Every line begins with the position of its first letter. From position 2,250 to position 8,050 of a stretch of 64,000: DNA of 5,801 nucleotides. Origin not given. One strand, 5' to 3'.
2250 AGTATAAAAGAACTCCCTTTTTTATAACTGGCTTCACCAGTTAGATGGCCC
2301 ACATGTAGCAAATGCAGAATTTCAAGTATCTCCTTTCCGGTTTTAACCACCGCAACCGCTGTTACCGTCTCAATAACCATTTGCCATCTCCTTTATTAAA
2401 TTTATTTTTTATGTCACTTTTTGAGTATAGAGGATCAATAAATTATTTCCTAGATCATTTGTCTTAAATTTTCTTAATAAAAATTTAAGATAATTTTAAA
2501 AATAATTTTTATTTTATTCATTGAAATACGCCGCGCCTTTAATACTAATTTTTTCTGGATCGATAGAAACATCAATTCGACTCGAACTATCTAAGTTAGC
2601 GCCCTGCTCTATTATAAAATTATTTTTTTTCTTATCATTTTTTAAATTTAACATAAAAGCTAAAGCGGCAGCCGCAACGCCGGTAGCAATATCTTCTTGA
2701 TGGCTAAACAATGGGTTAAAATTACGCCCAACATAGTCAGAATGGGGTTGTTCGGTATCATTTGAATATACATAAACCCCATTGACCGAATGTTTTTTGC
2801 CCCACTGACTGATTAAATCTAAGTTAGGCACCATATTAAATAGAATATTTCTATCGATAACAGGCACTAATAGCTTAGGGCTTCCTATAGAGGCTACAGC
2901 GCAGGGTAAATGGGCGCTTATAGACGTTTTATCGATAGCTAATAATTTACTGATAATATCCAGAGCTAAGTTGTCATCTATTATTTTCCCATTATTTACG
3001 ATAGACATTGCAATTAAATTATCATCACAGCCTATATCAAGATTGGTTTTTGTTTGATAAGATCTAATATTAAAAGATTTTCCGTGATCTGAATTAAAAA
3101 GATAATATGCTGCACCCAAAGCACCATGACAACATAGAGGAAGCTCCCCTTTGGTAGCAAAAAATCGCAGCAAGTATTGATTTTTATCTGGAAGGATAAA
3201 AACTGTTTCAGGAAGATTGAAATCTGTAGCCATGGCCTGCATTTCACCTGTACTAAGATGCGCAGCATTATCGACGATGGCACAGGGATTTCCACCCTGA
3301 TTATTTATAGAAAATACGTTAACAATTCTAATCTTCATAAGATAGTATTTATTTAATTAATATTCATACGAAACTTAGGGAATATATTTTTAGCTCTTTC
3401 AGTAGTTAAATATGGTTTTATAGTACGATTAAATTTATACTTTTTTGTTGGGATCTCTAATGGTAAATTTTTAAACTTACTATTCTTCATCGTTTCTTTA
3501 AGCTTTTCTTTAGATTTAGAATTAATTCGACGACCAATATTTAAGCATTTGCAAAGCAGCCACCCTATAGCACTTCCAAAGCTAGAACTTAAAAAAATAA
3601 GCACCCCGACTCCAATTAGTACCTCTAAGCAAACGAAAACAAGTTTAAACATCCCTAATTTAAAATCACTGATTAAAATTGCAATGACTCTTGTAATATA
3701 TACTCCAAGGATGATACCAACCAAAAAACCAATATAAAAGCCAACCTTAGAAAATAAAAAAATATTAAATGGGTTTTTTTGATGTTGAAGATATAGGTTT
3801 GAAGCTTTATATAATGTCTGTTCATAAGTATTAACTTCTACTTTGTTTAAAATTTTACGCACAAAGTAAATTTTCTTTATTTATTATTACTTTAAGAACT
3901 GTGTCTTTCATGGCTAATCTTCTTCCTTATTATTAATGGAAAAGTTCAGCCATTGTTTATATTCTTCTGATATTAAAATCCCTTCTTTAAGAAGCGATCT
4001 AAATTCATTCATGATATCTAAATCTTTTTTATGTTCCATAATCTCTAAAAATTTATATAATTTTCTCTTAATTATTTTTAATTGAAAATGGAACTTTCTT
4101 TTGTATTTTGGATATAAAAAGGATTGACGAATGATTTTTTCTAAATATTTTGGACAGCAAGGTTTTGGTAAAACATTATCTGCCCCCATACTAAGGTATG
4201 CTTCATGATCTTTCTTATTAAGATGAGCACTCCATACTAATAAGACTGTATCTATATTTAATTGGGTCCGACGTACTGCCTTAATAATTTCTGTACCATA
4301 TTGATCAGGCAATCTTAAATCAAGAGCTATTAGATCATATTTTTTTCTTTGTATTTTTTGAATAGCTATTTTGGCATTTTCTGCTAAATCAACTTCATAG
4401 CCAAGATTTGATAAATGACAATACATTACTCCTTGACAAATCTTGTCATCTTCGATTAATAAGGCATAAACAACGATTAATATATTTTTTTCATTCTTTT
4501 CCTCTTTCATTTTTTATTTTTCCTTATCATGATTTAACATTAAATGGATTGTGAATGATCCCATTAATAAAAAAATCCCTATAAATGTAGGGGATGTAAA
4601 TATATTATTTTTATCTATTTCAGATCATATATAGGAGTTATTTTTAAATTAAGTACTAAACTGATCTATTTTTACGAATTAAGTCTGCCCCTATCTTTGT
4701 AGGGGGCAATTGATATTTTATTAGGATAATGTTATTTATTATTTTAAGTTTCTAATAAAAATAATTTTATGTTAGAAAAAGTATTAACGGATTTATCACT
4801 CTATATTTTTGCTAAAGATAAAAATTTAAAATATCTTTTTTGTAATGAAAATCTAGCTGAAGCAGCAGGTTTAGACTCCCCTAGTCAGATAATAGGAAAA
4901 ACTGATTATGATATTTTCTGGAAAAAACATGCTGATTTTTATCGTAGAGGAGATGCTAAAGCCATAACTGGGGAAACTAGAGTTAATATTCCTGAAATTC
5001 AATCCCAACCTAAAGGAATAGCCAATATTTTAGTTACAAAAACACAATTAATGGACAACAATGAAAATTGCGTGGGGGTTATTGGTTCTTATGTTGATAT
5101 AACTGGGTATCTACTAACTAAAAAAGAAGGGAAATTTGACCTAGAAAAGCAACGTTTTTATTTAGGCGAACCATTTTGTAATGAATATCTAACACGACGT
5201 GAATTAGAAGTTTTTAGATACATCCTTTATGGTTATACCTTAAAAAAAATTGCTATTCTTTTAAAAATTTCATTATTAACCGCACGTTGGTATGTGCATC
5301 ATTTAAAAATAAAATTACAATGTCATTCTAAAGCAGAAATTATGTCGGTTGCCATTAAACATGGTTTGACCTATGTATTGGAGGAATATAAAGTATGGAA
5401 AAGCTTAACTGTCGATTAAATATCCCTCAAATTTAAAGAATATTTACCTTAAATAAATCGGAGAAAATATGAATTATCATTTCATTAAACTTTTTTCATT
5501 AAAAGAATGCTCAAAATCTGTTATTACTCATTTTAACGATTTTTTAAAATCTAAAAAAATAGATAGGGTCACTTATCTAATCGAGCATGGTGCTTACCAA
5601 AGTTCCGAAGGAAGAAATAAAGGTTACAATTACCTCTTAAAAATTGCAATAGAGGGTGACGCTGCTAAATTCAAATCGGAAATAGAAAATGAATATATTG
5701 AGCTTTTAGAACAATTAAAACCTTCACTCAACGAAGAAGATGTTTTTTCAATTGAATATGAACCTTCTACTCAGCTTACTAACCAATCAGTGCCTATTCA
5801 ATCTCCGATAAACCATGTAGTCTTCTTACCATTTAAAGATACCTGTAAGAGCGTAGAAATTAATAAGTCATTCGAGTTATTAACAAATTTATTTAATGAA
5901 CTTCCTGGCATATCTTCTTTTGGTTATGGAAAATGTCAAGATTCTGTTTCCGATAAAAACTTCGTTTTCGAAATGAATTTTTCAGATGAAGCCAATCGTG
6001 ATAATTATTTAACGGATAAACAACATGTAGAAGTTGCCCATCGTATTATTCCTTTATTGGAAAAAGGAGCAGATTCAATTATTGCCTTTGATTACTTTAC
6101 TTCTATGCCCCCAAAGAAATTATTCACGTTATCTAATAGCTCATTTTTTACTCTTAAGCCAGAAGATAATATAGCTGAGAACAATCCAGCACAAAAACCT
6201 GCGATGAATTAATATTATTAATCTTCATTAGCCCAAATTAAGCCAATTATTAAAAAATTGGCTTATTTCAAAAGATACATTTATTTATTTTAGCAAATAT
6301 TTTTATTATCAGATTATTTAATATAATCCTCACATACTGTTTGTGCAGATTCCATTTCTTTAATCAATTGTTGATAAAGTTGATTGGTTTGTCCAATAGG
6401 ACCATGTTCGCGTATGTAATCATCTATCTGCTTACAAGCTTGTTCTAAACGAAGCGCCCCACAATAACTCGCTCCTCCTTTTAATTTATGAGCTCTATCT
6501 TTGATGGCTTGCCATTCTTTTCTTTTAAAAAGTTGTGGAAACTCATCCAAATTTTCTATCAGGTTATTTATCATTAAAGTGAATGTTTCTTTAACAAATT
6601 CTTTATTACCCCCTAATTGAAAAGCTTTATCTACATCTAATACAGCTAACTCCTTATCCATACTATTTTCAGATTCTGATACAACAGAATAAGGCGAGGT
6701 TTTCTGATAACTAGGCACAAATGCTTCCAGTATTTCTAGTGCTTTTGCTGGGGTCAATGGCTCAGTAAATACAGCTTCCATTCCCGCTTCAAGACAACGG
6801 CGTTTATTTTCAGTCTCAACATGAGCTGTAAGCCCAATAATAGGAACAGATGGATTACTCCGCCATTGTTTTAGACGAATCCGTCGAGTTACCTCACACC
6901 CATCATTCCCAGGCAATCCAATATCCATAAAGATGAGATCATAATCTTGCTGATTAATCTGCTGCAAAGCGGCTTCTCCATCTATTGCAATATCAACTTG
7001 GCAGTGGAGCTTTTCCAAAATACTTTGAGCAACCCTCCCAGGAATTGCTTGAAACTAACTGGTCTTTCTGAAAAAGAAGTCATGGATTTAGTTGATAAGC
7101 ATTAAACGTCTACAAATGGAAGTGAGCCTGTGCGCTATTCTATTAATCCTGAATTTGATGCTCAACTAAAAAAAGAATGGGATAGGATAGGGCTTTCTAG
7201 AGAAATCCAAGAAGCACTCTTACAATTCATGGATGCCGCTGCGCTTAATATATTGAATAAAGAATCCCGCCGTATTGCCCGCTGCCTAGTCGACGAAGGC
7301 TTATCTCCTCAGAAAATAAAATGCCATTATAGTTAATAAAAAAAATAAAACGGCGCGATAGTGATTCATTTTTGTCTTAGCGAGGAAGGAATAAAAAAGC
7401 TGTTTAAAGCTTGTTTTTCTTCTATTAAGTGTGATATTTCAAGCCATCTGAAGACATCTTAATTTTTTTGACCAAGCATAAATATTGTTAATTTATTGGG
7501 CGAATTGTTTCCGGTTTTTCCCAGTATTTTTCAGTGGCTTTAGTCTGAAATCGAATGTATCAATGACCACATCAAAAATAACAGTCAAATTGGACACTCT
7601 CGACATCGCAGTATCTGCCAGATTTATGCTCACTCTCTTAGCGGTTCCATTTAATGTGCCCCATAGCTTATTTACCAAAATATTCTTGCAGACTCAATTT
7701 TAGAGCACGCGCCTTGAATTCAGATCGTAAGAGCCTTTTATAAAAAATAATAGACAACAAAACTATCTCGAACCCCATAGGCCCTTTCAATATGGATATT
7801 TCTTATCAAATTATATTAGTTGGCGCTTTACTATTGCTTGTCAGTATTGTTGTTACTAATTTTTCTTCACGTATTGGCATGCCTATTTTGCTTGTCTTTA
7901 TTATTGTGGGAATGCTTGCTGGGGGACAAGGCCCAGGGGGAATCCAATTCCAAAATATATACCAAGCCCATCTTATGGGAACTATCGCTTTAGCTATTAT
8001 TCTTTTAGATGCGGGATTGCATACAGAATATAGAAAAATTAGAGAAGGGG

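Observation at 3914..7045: Candidate undescribed signalling module: divergent response regulator and PAS-LuxR with twin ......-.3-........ operators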

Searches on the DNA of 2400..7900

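Call 62: search_rna_families(source=window, start=2400, end=7900, threshold=evalue, max_evalue=1)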
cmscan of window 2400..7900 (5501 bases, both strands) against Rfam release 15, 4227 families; matches with E-value up to 1: 0.
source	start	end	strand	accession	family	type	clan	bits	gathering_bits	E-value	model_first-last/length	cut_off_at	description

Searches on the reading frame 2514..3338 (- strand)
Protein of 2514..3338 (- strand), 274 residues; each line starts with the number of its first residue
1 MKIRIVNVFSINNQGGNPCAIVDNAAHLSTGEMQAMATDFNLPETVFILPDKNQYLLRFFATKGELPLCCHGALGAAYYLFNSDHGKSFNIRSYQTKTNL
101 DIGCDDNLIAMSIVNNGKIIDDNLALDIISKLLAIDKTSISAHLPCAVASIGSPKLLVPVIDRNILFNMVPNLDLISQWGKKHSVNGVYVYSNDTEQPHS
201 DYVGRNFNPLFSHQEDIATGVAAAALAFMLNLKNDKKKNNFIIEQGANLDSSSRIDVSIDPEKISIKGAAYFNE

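Call 3: search_protein_families(library=pfam, proteins=[window:2514-3338:-], max_evalue=0.01)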
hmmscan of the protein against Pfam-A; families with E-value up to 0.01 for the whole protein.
window:2514-3338:- (274 aa): 1 family
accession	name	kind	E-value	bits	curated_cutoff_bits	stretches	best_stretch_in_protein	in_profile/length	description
PF02567.21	PhzC-PhzF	-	1.9e-40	139.6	27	1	6-270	1-275/281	Phenazine biosynthesis-like protein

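Call 56: search_protein_families(library=ncbifam, proteins=[window:2514-3338:-], max_evalue=0.01)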
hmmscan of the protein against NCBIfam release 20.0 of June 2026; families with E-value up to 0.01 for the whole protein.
window:2514-3338:- (274 aa): 2 families
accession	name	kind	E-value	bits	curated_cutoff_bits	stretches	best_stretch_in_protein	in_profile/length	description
TIGR00654.1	PhzF_family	subfamily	5.4e-40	137.6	76.2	1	4-262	6-275/298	PhzF family phenazine biosynthesis isomerase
NF007625.0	PRK10281.1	equivalog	5.1e-32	111.2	386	1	2-270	4-289/301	PhzF family isomerase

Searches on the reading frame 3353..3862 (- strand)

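Call 3: search_protein_families(library=pfam, proteins=[window:3353-3862:-], max_evalue=0.01)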
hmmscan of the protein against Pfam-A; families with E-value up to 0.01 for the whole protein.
window:3353-3862:- (169 aa): 0 families

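Call 56: search_protein_families(library=ncbifam, proteins=[window:3353-3862:-], max_evalue=0.01)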
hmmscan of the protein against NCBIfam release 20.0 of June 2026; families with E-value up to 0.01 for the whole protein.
window:3353-3862:- (169 aa): 0 families

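Call 64: search_protein_families(library=pfam, proteins=[window:3353-3862:-], max_evalue=5)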
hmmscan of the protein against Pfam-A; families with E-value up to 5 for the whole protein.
window:3353-3862:- (169 aa): 3 families
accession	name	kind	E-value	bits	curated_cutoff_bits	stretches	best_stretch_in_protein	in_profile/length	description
PF09911.14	DUF2140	-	0.29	11.1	34.3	1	96-159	8-71/187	Uncharacterized protein conserved in bacteria (DUF2140)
PF06305.16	LapA_dom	-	1.2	9.5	28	1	85-120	19-54/64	Lipopolysaccharide assembly protein A domain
PF06295.17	ZapG-like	-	2.4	8.7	33.5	0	44-59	3-18/123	Z-ring associated protein G-like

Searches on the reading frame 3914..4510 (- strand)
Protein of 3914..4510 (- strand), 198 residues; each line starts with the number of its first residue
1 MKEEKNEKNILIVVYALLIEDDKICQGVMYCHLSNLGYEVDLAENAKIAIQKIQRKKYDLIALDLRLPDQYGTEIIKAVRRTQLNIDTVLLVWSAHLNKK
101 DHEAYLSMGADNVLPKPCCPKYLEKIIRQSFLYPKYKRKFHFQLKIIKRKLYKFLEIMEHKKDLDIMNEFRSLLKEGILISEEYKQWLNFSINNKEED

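Call 3: search_protein_families(library=pfam, proteins=[window:3914-4510:-], max_evalue=0.01)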
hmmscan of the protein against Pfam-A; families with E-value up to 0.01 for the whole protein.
window:3914-4510:- (198 aa): 2 families
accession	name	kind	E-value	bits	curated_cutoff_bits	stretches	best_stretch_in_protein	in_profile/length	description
PF00072.30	Response_reg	-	5.9e-19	68.7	30.2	1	17-127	2-110/111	Response regulator receiver domain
PF23198.2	PDE8A_N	-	1.8e-06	28.3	29.6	1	19-106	17-104/147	PDE8A-like, N-terminal domain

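Call 56: search_protein_families(library=ncbifam, proteins=[window:3914-4510:-], max_evalue=0.01)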
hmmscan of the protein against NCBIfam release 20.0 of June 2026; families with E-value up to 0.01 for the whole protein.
window:3914-4510:- (198 aa): 87 families (the best 25 are shown)
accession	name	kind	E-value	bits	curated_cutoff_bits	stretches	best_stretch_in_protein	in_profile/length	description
TIGR02956.1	TMAO_torS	equivalog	4.5e-18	64.8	676.5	1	10-131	698-820/967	TMAO reductase system sensor histidine kinase/response regulator TorS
NF008302.0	PRK11091.1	equivalog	3.4e-17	61.9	838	1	4-157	516-668/779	aerobic respiration two-component sensor histidine kinase ArcB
NF045944.1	ResRegRpaBCyano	equivalog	2.8e-15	56.3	330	1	17-129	1-110/229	response regulator transcription factor RpaB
NF007928.2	PRK10643.1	equivalog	2.9e-15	56.5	330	1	17-128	4-113/216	two-component system response regulator PmrA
NF038297.2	hybrid_HK_HrmK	equivalog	9.2e-15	54.3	725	1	15-128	492-605/607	hybrid histidine kinase/response regulator HrmK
NF007005.1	PRK09468.1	equivalog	2.7e-14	53.2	331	1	17-127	7-115/237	osmolarity response regulator transcription factor OmpR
TIGR02154.1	PhoB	equivalog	1.1e-13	51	296.2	1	16-128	5-117/226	phosphate regulon transcriptional regulator PhoB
TIGR01387.1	cztR_silR_copR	subfamily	1.3e-13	51.1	279.2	1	17-123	2-106/218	heavy metal response regulator transcription factor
NF007969.0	PRK10693.1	equivalog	3.8e-13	49.2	329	1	15-135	9-127/337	two-component system response regulator RssB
NF045991.1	RespRegCtrARhodob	equivalog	5.5e-13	49.2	350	1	16-119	3-104/224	response regulator transcription factor CtrA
NF011874.0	PRK15347.1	equivalog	8e-13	47.3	852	1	16-129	693-808/921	two component system sensor kinase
NF041946.1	LuxO_transreg_Vib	equivalog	1.9e-12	46.7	800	1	19-129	2-110/463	quorum-sensing sigma-54 dependent transcriptional regulator LuxO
NF053854.1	RespRegPhoBBctds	equivalog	6.3e-12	45.3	270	1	17-170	2-153/225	two-component system response regulator PhoB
NF008318.0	PRK11107.1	equivalog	7.3e-12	44.2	890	1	17-135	671-789/920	two-component sensor histidine kinase BarA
NF033117.2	vanR_ACDEGLN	exception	9.2e-12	45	350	1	17-139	2-122/226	VanR-ABDEGLN family response regulator transcription factor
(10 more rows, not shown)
